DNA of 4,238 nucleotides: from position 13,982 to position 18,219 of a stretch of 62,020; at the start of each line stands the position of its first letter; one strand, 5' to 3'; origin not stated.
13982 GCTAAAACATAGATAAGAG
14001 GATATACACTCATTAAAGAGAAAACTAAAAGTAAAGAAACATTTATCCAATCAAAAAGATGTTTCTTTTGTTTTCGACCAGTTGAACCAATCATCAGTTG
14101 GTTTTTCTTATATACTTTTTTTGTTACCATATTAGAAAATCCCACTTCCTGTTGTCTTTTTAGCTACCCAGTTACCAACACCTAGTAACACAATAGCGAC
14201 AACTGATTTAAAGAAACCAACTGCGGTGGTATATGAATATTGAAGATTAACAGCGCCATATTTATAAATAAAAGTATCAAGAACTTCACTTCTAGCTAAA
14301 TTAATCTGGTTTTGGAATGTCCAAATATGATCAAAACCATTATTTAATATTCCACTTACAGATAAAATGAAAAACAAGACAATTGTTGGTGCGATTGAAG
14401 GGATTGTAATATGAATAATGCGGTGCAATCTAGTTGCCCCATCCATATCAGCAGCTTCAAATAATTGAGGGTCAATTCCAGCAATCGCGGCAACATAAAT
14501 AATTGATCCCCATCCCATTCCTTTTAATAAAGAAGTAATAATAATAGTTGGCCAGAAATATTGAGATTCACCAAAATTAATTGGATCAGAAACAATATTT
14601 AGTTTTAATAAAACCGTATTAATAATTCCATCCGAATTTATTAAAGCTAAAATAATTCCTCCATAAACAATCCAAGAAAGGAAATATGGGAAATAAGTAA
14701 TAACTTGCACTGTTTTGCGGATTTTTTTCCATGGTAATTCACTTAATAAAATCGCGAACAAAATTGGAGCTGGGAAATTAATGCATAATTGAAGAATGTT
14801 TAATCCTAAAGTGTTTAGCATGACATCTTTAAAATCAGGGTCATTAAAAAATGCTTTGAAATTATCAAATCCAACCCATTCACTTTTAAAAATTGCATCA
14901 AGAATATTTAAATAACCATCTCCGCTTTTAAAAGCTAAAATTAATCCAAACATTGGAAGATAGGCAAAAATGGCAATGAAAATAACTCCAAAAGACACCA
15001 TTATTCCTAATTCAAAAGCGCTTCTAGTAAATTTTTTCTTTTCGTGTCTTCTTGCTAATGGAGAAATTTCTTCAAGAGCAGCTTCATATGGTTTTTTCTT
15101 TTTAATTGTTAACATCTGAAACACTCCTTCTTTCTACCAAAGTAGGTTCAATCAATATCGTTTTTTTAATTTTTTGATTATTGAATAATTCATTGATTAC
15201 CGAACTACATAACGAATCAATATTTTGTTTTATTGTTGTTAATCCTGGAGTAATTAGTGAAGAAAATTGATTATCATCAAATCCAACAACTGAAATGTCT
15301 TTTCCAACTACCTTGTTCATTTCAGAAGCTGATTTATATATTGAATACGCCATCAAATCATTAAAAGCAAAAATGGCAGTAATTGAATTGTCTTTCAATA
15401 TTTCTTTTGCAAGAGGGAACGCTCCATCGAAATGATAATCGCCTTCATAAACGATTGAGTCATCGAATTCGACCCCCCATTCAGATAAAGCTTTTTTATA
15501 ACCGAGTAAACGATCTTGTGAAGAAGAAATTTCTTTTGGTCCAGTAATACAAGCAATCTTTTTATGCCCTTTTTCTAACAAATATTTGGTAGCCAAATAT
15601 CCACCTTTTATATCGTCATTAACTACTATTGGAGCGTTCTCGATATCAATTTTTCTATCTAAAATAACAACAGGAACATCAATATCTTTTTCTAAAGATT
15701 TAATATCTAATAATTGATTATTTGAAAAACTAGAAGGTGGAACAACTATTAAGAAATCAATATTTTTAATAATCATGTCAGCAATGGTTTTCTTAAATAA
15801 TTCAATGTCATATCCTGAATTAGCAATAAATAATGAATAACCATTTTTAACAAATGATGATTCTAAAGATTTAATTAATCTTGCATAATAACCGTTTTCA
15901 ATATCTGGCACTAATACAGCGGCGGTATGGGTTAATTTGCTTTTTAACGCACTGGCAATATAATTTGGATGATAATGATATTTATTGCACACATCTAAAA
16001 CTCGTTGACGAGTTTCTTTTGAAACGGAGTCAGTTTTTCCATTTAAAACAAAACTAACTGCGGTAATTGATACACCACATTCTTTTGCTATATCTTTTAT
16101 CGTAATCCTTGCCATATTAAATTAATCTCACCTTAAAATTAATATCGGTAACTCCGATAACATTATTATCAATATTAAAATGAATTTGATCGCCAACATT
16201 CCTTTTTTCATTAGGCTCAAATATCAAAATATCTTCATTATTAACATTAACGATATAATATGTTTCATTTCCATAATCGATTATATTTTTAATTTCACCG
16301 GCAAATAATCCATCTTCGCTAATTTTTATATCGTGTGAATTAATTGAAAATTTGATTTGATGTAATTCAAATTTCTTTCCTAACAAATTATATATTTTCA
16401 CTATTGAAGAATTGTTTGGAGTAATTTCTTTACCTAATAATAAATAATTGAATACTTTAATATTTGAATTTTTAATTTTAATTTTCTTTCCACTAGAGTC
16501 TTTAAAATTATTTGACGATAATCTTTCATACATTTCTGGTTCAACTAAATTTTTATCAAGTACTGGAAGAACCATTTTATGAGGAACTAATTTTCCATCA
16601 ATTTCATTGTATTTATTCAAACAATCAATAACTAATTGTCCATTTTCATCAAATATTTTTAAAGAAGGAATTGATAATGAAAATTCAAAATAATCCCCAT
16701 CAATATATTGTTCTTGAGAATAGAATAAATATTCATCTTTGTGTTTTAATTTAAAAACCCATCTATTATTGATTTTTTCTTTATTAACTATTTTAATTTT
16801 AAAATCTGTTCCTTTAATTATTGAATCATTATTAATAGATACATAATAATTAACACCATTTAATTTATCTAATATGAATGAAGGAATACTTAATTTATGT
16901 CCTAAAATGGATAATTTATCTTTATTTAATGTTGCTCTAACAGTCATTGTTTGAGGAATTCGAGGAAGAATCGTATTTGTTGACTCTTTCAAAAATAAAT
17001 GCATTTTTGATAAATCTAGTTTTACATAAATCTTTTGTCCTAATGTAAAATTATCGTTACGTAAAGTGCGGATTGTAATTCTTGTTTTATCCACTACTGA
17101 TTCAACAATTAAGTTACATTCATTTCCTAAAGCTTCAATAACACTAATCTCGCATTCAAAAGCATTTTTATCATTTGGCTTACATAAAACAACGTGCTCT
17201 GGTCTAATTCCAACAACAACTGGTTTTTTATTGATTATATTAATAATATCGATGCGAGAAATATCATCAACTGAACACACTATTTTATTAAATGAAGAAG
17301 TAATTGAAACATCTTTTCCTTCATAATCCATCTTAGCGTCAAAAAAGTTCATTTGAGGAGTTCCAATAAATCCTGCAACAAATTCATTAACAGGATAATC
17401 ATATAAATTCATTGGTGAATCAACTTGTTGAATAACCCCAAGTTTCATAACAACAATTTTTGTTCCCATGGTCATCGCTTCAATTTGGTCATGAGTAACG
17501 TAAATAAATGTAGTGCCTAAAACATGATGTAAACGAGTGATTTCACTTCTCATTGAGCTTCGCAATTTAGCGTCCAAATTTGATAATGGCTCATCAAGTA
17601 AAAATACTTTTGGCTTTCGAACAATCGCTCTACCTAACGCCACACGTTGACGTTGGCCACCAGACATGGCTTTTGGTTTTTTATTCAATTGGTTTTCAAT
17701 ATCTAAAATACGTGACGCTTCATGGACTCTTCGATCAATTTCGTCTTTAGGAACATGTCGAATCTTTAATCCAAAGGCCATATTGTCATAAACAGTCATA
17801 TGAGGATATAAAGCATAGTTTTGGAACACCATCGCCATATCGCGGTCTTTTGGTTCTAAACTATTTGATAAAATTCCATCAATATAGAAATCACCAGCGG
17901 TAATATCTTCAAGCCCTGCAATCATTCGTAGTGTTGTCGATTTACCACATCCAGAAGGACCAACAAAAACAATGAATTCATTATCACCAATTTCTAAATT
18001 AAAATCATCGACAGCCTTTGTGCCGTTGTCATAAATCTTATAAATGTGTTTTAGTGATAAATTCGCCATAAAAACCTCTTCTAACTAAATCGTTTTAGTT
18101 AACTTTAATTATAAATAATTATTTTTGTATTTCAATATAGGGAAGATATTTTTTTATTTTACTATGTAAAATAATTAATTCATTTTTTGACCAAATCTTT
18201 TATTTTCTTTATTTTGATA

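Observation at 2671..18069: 15-kb orphan glycan-utilisation operon combining secreted propeller lipoproteins with an N-ribohydrolase-fold enzyme and ribokinase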

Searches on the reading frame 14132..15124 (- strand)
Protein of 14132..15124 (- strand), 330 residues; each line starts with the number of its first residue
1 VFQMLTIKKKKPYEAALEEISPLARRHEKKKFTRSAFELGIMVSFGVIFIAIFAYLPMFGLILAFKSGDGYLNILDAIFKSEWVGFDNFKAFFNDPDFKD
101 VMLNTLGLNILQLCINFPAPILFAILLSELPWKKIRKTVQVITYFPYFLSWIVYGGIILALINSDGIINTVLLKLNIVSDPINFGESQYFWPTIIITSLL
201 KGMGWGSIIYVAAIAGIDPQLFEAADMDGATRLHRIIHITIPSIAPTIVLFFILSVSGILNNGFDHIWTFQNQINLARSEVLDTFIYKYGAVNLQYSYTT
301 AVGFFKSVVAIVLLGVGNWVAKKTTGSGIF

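Call 4: search_protein_families(library=pfam, proteins=[window:14132-15124:-], max_evalue=0.01)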
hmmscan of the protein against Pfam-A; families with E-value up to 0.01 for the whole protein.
window:14132-15124:- (330 aa): 1 family
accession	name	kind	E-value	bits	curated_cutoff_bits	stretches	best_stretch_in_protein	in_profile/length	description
PF00528.27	BPD_transp_1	-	1.5e-14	54.6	26.4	1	122-324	3-182/184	Binding-protein-dependent transport system inner membrane component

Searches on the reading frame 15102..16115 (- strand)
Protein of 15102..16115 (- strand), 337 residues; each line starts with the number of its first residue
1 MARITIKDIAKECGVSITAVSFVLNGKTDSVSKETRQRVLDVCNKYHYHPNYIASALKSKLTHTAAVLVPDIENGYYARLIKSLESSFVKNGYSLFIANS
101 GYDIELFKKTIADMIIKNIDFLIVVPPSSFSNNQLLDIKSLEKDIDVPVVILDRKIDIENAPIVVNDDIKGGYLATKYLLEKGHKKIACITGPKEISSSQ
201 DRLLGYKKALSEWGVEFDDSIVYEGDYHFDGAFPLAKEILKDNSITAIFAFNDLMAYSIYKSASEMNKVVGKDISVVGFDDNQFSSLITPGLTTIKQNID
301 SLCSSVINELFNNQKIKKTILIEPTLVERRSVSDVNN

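Call 4: search_protein_families(library=pfam, proteins=[window:15102-16115:-], max_evalue=0.01)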
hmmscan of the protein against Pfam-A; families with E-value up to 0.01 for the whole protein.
window:15102-16115:- (337 aa): 6 families
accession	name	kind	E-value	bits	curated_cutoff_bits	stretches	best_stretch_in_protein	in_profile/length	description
PF13377.12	Peripla_BP_3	-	3.4e-27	96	26.5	1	177-332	2-167/167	Periplasmic binding protein-like domain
PF00532.27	Peripla_BP_1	-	1.3e-25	90.8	22.2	1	63-297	2-244/281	Periplasmic binding proteins and sugar binding domain of LacI family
PF13407.12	Peripla_BP_4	-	2.9e-17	63.5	35.1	1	66-282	2-219/258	Periplasmic binding protein domain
PF00356.27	LacI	-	1.3e-14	54.1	27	1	5-51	1-46/46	Bacterial regulatory proteins, lacI family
PF00165.29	HTH_AraC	-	0.0034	17.9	26.6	0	3-17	8-22/42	Bacterial regulatory helix-turn-helix proteins, AraC family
PF01381.28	HTH_3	-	0.0053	17.2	23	0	4-44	10-49/55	Helix-turn-helix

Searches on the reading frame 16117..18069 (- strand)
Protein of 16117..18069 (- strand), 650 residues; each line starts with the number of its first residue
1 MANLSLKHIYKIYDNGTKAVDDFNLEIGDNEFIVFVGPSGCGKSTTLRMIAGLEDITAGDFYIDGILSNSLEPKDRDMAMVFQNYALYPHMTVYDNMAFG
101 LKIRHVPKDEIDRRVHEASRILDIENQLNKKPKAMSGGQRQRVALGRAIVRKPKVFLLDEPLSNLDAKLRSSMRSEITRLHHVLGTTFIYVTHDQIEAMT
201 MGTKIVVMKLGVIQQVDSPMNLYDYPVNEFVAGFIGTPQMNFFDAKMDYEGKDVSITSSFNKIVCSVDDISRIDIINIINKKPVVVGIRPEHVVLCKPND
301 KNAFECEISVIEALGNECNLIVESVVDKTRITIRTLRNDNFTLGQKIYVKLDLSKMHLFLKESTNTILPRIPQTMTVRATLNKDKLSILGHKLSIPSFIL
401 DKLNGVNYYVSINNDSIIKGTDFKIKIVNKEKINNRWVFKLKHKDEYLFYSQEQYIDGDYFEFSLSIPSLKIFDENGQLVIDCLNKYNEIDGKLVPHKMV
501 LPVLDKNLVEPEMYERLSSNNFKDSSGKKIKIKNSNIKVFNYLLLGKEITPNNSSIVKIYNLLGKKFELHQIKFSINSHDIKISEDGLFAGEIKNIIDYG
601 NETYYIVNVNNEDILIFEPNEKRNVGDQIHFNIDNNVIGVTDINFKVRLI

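Call 4: search_protein_families(library=pfam, proteins=[window:16117-18069:-], max_evalue=0.01)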
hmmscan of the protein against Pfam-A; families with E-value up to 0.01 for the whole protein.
window:16117-18069:- (650 aa): 8 families
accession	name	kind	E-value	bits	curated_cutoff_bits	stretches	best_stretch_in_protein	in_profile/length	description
PF00005.33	ABC_tran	-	1.2e-30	107.3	25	1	21-162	2-136/137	ABC transporter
PF08402.16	TOBE_2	-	1.2e-10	41.8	21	1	286-359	1-76/76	TOBE domain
PF17912.7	OB_MalK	-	8.1e-08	33.5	27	1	236-293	1-53/53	MalK OB fold domain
PF13304.12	AAA_21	-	3e-05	24.7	27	0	118-194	221-299/304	AAA domain, putative AbiEii toxin, Type IV TA system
PF03215.21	Rad17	-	0.00063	20.2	23.8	1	21-97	36-112/186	Rad17 P-loop domain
PF02463.25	SMC_N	-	0.0007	19.5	40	1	29-201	23-205/220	RecF/RecN/SMC N terminal domain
PF03459.23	TOBE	-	0.0043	17.7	22.3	0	301-358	4-64/64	TOBE domain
PF13401.12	AAA_22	-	0.0055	17.5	27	0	30-55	5-30/130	AAA domain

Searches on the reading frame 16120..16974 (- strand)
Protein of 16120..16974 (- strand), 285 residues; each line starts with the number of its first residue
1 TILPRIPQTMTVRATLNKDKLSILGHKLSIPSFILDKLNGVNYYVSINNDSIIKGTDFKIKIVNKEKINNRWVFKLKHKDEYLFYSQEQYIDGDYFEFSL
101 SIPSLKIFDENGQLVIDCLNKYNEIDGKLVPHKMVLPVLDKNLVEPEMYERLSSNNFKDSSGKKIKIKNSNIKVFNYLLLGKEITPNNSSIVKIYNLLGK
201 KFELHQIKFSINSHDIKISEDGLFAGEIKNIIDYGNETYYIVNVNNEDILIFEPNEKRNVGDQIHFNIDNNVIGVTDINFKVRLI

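Call 65: search_protein_families(library=pfam, proteins=[window:16120-16974:-], max_evalue=5)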
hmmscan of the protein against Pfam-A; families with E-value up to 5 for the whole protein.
seq(285 aa): 1 family
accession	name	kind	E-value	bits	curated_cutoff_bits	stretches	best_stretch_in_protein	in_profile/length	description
PF08402.16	TOBE_2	-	0.064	13.8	21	1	215-269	7-69/76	TOBE domain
